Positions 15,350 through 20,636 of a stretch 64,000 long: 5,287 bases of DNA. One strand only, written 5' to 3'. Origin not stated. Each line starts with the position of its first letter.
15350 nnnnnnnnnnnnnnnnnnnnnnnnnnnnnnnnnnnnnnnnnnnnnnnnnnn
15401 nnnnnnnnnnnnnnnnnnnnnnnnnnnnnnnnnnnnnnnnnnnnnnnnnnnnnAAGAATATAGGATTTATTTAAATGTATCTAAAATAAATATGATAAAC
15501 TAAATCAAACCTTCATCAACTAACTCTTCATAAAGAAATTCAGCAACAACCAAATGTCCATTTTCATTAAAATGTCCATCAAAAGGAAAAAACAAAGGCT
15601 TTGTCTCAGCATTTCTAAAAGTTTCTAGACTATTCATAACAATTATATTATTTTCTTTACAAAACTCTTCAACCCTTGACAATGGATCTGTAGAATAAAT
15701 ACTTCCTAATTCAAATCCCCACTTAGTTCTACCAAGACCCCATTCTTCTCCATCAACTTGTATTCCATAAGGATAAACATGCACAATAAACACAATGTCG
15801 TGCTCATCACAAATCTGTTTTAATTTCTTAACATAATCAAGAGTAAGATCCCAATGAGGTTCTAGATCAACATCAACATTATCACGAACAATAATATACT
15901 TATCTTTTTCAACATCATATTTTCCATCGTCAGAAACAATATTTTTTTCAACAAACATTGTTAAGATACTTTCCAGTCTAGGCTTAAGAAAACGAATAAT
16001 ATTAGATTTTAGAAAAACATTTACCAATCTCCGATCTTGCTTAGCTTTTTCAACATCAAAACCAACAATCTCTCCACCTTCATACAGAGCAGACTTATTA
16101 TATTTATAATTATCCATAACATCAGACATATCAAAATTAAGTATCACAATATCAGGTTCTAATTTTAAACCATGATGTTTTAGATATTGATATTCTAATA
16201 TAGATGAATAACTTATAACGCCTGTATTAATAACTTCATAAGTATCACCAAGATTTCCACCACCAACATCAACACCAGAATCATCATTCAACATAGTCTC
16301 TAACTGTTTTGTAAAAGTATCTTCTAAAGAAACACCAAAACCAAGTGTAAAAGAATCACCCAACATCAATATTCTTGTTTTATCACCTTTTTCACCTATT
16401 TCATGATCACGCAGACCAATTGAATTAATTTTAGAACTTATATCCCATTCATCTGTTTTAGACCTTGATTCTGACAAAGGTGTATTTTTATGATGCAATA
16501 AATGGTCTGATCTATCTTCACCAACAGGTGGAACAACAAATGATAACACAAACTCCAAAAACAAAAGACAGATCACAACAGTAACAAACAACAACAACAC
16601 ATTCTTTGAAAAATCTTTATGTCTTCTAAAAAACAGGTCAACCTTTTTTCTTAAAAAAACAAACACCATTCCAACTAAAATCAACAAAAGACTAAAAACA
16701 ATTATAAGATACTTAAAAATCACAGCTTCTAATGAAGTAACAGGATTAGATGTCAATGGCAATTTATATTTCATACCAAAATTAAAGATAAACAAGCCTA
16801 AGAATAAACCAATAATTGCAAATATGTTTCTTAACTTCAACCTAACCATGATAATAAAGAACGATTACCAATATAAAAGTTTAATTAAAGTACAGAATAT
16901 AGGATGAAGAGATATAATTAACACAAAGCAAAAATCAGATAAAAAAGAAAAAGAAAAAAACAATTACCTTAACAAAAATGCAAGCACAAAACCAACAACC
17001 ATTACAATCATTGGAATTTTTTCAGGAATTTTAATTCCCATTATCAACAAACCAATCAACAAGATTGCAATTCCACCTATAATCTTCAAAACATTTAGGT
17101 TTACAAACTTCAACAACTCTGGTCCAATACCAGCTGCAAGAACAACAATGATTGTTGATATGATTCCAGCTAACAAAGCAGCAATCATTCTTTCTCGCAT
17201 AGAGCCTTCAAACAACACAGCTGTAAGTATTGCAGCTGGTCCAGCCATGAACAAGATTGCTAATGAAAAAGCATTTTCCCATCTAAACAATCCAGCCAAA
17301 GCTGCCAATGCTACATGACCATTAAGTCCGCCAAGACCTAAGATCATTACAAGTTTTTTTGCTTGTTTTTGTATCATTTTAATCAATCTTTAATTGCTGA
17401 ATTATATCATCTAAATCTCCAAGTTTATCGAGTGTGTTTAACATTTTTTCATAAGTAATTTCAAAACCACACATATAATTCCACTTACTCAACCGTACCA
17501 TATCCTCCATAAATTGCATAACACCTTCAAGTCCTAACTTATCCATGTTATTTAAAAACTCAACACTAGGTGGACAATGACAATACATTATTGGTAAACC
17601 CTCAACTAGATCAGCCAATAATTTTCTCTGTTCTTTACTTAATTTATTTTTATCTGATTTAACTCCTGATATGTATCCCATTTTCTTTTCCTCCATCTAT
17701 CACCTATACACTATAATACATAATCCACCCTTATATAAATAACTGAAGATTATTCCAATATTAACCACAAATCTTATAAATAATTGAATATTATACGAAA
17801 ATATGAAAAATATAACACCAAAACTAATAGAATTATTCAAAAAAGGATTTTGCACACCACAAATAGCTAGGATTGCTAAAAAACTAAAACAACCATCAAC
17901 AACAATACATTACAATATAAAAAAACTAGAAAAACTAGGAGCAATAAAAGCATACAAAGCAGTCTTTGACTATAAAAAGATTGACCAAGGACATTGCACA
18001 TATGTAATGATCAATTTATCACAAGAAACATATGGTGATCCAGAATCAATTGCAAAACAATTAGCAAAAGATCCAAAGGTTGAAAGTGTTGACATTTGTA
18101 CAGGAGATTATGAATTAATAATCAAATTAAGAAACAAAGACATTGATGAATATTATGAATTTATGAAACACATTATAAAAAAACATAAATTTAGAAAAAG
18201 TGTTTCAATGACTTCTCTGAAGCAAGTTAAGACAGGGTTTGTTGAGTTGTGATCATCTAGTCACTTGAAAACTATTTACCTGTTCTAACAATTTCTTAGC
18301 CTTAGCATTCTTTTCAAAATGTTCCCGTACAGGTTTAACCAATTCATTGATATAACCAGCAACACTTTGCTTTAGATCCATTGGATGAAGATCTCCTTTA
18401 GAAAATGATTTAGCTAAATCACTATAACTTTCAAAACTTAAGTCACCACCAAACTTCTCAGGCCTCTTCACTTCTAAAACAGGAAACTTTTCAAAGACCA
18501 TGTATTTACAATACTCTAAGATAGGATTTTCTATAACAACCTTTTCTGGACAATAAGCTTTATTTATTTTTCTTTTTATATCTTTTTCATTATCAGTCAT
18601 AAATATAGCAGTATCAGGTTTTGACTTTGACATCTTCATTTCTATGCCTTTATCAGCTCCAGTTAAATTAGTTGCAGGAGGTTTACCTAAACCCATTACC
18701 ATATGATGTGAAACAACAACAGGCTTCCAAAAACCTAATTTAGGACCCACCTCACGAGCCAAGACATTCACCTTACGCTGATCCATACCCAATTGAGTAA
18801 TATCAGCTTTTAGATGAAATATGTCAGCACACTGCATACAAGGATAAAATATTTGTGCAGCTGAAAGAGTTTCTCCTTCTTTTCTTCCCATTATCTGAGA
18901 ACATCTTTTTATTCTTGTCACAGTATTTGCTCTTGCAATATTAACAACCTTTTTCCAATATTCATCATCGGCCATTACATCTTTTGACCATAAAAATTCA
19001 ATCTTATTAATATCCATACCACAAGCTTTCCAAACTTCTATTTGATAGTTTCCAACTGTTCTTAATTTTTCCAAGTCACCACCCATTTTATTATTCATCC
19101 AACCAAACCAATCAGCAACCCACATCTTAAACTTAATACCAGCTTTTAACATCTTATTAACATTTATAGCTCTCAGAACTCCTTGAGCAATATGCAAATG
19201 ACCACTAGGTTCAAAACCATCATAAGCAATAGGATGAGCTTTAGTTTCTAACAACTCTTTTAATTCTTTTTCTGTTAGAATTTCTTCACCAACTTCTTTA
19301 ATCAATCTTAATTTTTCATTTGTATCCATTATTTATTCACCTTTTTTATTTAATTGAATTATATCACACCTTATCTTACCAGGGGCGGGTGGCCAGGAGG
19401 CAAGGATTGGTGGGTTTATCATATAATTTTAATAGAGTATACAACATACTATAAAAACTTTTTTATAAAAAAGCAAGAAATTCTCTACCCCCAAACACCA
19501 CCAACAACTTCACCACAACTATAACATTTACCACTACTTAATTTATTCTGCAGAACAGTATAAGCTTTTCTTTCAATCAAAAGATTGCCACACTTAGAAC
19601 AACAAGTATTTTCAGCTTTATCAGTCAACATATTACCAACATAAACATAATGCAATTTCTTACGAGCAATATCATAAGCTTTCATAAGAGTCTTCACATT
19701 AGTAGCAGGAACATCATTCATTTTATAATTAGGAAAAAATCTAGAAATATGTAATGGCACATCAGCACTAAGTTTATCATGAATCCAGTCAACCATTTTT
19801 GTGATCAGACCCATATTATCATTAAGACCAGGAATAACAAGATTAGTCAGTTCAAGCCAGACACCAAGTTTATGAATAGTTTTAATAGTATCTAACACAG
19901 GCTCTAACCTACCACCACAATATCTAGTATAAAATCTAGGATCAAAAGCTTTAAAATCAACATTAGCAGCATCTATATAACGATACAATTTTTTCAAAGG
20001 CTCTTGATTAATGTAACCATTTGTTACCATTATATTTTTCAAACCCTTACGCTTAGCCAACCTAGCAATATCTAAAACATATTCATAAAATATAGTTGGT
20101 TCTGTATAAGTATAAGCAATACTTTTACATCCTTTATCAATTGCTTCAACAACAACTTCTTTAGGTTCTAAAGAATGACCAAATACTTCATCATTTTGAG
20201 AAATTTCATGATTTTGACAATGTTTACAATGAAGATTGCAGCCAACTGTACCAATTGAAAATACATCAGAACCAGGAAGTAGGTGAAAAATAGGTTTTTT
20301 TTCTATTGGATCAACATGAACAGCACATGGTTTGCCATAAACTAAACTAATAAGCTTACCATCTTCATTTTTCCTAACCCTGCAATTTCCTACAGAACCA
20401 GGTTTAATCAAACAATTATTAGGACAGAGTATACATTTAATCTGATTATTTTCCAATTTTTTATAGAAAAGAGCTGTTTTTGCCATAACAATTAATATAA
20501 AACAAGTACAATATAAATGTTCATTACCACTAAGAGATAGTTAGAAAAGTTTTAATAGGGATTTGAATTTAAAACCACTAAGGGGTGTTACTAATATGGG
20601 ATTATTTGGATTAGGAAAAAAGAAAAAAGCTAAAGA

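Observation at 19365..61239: Strand-polarised dispersed G-tract element with G-quadruplex-like architecture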

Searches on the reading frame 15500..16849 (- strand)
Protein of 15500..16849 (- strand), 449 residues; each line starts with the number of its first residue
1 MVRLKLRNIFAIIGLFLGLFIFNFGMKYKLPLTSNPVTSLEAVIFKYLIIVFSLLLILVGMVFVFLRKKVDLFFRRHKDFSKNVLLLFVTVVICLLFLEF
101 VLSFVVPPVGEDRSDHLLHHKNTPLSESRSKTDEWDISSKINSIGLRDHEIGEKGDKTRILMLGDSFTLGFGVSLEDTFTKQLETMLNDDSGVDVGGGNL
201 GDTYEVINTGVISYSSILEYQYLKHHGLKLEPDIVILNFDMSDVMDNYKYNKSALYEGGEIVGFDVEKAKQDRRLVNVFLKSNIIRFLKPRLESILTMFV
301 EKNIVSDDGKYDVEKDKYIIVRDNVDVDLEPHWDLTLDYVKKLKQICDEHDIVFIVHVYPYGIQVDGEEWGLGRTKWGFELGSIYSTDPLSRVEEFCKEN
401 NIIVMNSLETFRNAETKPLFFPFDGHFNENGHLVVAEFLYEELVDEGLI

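Call 36: search_protein_families(library=pfam, proteins=[window:15500-16849:-], max_evalue=0.0001)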
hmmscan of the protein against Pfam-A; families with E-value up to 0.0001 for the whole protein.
window:15500-16849:- (449 aa): 1 family
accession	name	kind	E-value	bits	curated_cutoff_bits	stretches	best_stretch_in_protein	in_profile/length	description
PF13472.12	Lipase_GDSL_2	-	2.2e-05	25.5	32.9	0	163-355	2-147/178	GDSL-like Lipase/Acylhydrolase family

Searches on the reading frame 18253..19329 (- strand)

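Call 12: search_protein_families(library=pfam, proteins=[window:18253-19329:-], max_evalue=0.001)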
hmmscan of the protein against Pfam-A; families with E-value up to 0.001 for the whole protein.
window:18253-19329:- (358 aa): 1 family
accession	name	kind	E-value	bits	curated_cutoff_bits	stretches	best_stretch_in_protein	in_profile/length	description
PF00579.31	tRNA-synt_1b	-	3.2e-50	171.5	21.1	1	31-331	4-291/292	tRNA synthetases class I (W and Y)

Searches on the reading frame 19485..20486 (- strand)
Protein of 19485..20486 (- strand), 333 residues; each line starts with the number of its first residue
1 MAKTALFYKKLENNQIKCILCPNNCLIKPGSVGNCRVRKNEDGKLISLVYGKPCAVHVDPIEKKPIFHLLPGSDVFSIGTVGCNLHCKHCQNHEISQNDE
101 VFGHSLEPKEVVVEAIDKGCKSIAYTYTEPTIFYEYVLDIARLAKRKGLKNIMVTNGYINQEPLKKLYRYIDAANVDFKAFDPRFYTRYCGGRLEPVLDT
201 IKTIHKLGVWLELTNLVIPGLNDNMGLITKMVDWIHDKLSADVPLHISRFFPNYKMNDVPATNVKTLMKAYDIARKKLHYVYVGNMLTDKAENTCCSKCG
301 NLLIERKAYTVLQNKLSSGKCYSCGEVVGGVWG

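Call 12: search_protein_families(library=pfam, proteins=[window:19485-20486:-], max_evalue=0.001)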
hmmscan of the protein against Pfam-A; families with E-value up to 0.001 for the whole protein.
window:19485-20486:- (333 aa): 2 families
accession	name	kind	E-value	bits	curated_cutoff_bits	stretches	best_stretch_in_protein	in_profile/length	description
PF04055.27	Radical_SAM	-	1.3e-22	81.2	29.5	1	79-224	3-157/166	Radical SAM superfamily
PF13353.11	Fer4_12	-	1.3e-06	29.2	22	1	81-173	13-111/137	4Fe-4S single cluster domain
